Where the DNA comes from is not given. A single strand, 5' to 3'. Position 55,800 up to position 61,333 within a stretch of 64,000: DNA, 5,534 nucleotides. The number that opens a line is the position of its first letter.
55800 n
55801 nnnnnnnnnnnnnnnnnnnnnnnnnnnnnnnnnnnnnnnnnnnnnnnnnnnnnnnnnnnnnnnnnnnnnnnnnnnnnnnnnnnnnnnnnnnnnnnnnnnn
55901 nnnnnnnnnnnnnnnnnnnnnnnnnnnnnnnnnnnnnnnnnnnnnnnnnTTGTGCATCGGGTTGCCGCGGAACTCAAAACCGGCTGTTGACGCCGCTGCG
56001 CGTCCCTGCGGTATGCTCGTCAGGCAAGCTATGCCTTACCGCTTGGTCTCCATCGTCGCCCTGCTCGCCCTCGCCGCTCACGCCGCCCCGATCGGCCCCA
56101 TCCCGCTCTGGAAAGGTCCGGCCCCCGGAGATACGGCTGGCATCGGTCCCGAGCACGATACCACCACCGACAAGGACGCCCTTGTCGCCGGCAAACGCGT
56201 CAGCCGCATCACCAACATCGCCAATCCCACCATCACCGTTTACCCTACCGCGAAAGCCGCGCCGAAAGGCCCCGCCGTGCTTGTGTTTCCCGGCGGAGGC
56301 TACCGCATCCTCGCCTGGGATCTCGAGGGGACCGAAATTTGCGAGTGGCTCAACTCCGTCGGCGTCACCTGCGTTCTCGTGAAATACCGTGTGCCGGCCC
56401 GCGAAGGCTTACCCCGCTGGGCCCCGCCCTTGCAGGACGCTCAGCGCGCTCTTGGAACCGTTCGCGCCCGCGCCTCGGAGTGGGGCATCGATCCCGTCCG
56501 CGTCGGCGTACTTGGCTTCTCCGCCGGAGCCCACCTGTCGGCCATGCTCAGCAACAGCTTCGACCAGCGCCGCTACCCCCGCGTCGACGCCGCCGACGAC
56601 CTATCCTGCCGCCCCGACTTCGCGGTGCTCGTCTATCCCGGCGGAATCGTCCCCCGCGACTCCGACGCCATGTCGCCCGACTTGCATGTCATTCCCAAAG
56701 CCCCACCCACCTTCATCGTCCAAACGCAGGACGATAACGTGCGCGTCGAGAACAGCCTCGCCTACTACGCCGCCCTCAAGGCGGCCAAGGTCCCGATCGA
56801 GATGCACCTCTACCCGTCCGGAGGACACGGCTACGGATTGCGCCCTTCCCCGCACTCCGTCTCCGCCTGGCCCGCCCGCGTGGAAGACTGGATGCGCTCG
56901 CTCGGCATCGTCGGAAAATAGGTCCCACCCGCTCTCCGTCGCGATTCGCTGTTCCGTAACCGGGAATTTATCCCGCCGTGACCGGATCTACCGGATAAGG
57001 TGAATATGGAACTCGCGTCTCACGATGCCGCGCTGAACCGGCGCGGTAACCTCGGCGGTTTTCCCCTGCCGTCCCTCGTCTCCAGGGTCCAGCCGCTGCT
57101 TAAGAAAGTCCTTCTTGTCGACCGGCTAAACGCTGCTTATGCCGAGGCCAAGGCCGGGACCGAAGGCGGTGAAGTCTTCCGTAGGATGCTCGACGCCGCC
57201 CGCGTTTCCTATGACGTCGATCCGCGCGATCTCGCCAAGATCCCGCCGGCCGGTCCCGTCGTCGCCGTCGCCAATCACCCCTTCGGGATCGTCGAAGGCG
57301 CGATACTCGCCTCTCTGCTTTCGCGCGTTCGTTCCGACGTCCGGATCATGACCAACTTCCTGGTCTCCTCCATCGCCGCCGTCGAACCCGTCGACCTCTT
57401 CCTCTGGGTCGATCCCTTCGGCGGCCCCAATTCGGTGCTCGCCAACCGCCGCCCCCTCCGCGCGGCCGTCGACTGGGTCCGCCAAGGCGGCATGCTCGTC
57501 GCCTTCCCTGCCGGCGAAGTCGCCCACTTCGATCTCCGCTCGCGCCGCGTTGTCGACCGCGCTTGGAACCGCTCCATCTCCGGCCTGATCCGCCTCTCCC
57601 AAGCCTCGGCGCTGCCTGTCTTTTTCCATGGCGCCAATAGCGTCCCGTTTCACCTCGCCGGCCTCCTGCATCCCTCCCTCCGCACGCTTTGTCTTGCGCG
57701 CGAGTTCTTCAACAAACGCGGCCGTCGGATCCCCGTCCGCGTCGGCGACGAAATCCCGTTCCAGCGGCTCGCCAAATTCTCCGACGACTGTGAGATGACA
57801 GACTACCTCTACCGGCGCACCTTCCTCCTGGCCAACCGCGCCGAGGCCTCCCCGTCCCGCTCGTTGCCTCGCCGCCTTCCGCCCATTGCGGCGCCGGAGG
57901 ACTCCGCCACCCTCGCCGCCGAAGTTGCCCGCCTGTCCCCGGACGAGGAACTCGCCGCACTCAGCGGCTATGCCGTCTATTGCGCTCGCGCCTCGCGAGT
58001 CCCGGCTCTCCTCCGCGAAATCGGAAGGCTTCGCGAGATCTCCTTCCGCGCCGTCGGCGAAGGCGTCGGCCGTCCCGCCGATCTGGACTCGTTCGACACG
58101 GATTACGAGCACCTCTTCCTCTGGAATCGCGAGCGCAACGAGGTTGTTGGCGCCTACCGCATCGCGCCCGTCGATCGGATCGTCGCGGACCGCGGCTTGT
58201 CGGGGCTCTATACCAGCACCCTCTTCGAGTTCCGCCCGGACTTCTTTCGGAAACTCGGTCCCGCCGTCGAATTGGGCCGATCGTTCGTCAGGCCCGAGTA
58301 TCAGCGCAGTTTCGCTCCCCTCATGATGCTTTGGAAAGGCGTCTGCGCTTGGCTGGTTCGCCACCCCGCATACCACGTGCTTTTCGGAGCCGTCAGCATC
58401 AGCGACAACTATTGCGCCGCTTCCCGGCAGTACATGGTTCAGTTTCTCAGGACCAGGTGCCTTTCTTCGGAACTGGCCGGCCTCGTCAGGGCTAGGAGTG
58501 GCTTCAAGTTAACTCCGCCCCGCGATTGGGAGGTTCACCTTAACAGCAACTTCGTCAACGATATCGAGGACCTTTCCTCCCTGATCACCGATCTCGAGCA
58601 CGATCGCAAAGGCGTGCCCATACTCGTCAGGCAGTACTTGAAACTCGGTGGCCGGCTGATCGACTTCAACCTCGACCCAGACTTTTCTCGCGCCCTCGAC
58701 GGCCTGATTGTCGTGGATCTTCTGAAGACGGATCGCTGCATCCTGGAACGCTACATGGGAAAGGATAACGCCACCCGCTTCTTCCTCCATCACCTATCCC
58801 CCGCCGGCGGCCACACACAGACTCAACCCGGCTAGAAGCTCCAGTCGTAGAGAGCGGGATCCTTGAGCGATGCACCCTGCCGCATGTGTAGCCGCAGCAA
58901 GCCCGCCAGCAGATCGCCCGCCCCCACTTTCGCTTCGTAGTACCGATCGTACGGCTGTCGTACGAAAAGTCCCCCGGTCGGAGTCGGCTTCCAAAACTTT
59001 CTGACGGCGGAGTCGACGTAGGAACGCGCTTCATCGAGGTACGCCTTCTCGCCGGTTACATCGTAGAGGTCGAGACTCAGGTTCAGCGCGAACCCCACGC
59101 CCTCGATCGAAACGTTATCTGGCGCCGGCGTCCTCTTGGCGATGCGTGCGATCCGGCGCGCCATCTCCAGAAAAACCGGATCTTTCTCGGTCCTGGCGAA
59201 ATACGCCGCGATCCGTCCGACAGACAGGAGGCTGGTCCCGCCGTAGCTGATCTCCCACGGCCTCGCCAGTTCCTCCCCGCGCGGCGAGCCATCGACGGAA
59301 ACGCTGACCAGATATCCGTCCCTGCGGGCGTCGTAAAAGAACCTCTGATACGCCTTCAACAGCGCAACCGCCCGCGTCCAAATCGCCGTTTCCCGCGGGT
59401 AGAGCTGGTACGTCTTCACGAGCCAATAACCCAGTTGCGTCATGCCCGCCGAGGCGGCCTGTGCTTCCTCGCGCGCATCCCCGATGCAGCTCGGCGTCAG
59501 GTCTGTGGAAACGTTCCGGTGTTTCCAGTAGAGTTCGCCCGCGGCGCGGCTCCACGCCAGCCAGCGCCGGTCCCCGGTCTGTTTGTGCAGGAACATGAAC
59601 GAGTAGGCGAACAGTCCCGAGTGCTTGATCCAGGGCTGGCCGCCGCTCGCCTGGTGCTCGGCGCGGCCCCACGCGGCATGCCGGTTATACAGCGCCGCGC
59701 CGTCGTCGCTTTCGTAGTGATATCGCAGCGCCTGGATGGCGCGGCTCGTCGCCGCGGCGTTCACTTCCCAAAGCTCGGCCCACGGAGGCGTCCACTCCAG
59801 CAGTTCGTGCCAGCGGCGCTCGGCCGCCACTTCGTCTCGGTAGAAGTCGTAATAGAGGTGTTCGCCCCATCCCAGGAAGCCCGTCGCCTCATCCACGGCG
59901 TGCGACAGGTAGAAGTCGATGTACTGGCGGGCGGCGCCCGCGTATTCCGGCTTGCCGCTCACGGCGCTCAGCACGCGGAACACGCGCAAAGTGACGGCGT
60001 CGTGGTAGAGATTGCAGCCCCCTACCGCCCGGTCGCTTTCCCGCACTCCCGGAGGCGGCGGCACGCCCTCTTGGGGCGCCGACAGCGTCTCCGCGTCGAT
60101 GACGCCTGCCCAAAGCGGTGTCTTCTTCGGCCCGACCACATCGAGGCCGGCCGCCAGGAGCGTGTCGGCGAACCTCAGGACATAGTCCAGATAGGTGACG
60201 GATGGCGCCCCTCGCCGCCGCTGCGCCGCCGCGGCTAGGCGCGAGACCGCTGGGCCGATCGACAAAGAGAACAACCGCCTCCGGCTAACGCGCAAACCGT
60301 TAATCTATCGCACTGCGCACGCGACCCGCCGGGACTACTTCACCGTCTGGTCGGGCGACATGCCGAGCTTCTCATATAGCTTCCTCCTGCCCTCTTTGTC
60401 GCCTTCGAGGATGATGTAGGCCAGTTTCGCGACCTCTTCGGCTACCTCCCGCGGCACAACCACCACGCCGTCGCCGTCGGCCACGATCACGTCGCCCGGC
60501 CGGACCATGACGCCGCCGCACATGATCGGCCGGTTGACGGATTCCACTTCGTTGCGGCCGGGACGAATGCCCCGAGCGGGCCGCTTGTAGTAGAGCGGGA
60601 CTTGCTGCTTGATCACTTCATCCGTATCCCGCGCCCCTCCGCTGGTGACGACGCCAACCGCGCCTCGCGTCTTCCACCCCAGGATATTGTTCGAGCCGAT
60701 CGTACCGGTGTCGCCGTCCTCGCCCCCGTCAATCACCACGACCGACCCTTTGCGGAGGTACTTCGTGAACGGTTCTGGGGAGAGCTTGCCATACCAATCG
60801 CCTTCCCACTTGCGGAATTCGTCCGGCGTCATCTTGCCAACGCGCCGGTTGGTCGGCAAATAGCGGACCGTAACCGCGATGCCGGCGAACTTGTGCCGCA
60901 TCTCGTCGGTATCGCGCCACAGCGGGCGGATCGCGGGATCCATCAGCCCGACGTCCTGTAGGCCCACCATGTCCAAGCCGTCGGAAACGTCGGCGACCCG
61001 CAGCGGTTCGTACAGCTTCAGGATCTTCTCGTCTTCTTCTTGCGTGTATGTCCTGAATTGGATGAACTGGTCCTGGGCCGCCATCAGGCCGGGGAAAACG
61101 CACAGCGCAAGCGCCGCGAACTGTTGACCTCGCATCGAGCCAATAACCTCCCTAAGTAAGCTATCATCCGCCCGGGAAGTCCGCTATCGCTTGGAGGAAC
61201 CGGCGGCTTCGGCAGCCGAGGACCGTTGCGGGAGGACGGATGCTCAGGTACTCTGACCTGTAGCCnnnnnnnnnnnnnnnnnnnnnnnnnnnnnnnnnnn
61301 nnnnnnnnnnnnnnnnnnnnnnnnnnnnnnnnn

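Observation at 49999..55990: fliW-csrA-flagellin module with a 1007-aa giant flagellin and an adjacent FlmG-like TPR-glycosyltransferase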

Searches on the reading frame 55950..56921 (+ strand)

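Call 3: search_protein_families(library=pfam, proteins=[window:55950-56921:+], max_evalue=0.01)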
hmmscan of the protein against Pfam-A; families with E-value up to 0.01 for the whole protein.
window:55950-56921:+ (323 aa): 5 families
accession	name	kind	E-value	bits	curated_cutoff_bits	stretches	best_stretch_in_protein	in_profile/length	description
PF07859.19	Abhydrolase_3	-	1.9e-17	64.2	25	2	111-235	2-114/210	alpha/beta hydrolase fold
PF20434.5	BD-FAE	-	4.4e-13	49.7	26.8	1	98-205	4-111/215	BD-FAE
PF00326.27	Peptidase_S9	-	4e-09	36.7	22.6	1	250-316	143-207/213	Prolyl oligopeptidase family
PF03959.19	FSH1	-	5.9e-05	23.3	21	1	185-279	103-189/211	Serine hydrolase (FSH1)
PF01738.24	DLH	-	0.0012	18.9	21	0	175-301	89-194/217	Dienelactone hydrolase family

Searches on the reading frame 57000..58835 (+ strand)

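Call 3: search_protein_families(library=pfam, proteins=[window:57000-58835:+], max_evalue=0.01)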
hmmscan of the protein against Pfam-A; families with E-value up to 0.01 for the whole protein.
window:57000-58835:+ (611 aa): 2 families
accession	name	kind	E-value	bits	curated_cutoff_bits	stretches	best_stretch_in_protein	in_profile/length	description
PF13444.12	Acetyltransf_5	-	2.6e-21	76.7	22.4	1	344-445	1-102/102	Acetyltransferase (GNAT) domain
PF19576.4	Acyltransf_2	-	3e-12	46.5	27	1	69-282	56-264/266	Acyltransferase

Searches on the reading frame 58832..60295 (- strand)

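Call 3: search_protein_families(library=pfam, proteins=[window:58832-60295:-], max_evalue=0.01)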
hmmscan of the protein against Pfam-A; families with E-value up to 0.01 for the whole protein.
window:58832-60295:- (487 aa): 2 families
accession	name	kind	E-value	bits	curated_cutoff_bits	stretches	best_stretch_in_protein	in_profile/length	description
PF06917.19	Pectate_lyase_2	-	1.1e-15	57.8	26.6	1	101-267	36-218/491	Periplasmic pectate lyase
PF07944.18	Beta-AFase-like_GH127_cat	-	2.6e-06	27.1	24.9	1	305-432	82-209/376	Beta-L-arabinofuranosidase, GH127 catalytic domain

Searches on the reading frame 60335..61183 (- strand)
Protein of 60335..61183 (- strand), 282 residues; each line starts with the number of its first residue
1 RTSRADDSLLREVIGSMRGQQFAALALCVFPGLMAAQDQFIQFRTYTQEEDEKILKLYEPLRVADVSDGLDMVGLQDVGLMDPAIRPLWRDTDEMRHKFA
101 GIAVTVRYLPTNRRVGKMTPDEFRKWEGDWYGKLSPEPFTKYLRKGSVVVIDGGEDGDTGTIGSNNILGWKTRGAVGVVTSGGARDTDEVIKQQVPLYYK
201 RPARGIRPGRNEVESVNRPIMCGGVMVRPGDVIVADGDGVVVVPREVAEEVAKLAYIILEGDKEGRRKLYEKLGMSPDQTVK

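Call 40: search_protein_families(library=pfam, proteins=[window:60335-61183:-], max_evalue=0.0001)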
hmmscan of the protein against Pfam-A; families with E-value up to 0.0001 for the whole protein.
window:60335-61183:- (282 aa): 1 family
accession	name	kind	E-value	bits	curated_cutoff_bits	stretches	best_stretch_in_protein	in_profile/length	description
PF03737.21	RraA-like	-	1e-25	91.1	24.5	1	64-242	2-152/152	Aldolase/RraA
